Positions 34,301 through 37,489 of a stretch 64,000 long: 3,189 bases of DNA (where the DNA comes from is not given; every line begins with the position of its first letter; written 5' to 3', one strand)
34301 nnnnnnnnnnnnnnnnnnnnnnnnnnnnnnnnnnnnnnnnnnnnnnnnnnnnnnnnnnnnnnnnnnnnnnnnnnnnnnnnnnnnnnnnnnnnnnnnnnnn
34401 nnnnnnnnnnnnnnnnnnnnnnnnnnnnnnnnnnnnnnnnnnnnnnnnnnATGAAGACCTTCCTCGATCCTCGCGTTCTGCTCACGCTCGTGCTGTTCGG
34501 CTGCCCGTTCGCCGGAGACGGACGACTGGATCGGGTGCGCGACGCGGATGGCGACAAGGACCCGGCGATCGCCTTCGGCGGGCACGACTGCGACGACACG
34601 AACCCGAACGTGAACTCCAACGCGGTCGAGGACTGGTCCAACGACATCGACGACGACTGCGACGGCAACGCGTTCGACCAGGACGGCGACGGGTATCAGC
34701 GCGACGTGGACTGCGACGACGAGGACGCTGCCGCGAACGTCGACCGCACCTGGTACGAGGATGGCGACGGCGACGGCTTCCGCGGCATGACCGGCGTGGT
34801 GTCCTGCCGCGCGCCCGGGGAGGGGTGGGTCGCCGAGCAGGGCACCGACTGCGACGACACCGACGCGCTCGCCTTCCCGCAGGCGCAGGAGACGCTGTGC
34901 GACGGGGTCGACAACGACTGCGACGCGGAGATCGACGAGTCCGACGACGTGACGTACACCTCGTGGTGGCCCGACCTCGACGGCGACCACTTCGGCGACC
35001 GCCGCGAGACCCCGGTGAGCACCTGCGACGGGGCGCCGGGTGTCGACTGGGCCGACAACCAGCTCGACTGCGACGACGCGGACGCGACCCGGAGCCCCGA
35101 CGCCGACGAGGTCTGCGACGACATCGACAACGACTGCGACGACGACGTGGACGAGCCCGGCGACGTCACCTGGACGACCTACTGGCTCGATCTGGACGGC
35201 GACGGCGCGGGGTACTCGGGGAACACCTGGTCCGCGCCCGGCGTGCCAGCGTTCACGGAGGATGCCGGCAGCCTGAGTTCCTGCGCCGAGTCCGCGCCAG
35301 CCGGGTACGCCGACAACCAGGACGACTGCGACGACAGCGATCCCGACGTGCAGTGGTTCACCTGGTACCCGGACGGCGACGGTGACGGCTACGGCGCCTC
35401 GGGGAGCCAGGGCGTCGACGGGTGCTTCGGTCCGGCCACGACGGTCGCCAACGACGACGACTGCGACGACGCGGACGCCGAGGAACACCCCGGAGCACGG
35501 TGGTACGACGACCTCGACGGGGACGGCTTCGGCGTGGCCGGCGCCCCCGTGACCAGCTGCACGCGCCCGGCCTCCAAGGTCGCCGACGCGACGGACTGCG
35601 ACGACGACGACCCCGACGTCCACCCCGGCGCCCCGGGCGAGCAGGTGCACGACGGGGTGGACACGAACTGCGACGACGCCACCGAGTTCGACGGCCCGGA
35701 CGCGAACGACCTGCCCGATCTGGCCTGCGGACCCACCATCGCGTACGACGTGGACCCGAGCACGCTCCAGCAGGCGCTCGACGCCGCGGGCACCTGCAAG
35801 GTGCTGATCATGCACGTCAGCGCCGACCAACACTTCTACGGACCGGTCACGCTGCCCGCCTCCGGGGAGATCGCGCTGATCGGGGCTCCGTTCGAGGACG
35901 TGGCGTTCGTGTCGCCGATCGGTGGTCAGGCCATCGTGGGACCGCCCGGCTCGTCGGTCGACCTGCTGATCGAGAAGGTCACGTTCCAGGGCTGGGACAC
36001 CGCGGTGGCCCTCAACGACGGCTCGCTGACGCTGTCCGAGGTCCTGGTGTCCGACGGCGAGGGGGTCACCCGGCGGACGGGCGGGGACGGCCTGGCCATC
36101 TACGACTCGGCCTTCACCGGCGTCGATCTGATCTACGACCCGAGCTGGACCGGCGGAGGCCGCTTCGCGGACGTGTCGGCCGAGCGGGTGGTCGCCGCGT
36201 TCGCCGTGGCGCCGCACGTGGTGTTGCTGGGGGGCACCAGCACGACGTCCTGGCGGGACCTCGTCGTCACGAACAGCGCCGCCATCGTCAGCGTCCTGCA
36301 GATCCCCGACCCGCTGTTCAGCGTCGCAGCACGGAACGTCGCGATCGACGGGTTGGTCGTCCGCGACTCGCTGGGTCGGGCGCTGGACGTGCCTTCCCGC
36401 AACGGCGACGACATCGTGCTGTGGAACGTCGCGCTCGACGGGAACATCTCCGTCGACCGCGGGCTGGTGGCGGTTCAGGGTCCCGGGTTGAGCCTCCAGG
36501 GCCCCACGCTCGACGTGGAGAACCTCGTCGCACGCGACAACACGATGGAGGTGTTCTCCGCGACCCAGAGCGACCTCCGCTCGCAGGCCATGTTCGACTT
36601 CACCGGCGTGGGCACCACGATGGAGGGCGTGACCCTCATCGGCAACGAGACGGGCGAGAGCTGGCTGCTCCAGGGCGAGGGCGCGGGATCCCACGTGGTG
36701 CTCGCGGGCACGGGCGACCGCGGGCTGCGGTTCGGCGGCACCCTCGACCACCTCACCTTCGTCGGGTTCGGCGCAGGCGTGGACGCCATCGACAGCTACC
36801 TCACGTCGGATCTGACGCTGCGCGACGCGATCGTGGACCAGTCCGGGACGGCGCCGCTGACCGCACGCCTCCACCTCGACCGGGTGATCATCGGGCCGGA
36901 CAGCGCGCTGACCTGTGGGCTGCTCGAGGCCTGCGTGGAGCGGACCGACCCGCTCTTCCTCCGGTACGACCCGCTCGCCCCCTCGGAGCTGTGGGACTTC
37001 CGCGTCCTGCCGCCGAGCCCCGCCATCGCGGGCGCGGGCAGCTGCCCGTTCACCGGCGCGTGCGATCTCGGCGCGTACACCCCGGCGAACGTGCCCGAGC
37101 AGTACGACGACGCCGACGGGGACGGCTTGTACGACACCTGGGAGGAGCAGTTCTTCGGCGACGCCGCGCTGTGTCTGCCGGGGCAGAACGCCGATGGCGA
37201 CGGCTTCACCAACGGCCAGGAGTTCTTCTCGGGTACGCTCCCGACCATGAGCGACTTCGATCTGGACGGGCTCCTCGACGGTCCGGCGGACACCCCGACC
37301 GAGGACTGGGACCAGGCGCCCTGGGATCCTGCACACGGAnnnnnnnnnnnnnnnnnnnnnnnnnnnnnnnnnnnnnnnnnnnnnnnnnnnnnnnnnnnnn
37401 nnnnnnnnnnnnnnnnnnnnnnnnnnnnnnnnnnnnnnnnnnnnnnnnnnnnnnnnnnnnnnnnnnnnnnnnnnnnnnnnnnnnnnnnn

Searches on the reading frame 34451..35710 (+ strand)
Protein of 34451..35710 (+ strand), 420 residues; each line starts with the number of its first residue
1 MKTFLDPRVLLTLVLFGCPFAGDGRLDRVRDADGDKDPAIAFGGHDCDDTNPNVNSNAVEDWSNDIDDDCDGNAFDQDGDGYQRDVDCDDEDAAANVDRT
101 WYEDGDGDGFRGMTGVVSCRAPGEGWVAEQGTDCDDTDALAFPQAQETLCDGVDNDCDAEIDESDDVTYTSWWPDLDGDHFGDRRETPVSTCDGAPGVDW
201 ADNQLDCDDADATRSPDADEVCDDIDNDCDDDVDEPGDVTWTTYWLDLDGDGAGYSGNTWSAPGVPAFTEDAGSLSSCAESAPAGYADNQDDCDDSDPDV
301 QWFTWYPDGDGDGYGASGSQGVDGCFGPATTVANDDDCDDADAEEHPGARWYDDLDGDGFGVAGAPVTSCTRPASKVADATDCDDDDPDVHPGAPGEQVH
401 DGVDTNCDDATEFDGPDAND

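Call 44: search_protein_families(library=pfam, proteins=[window:34451-35710:+], max_evalue=10)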
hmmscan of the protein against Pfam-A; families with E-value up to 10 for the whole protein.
window:34451-35710:+ (420 aa): 1 family
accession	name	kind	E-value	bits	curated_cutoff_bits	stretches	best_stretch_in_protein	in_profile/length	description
PF11617.13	Cu-binding_MopE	-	1.5e-24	86.4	27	5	133-163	1-30/30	Putative metal-binding motif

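Call 70: search_solved_structures(query=window:34451-35710:+, max_evalue=1, show_alignments=2)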
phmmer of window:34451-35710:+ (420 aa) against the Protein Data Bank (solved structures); distinct sequences matched with E-value up to 1: 0.

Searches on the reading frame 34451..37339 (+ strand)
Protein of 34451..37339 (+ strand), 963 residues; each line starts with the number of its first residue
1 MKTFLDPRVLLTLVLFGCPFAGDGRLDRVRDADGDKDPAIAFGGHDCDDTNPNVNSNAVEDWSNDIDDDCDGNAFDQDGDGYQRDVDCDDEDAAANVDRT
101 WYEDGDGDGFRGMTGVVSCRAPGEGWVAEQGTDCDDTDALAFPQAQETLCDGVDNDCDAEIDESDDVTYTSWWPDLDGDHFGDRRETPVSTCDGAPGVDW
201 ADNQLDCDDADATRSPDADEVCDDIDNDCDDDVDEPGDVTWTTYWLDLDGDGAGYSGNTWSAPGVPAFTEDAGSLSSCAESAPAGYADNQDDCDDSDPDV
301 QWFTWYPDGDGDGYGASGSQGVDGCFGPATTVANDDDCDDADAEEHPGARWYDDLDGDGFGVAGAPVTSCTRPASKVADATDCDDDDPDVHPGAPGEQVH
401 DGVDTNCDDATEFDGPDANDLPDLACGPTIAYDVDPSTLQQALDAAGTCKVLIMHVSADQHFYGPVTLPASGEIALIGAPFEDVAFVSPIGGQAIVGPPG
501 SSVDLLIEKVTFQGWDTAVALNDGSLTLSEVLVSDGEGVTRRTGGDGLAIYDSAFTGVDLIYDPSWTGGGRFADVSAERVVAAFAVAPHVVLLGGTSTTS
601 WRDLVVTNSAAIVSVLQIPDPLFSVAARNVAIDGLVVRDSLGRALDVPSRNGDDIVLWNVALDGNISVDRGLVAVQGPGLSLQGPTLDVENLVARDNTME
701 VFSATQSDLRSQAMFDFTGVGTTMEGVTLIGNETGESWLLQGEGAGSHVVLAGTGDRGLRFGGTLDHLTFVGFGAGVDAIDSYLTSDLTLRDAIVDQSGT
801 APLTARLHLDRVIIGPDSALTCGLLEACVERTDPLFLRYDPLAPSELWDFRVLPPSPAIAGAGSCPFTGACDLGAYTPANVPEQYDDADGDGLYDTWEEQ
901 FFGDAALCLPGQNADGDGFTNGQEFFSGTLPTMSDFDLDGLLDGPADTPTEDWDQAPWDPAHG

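Call 6: search_protein_families(library=pfam, proteins=[window:34451-37339:+], max_evalue=0.01)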
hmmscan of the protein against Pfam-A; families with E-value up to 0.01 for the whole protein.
window:34451-37339:+ (963 aa): 1 family
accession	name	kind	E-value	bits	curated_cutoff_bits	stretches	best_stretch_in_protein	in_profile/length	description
PF11617.13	Cu-binding_MopE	-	1.2e-21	77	27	4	133-163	1-30/30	Putative metal-binding motif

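Call 15: search_protein_families(library=ncbifam, proteins=[window:34451-37339:+], max_evalue=0.1)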
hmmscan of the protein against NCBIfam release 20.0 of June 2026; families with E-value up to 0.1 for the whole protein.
window:34451-37339:+ (963 aa): 0 families
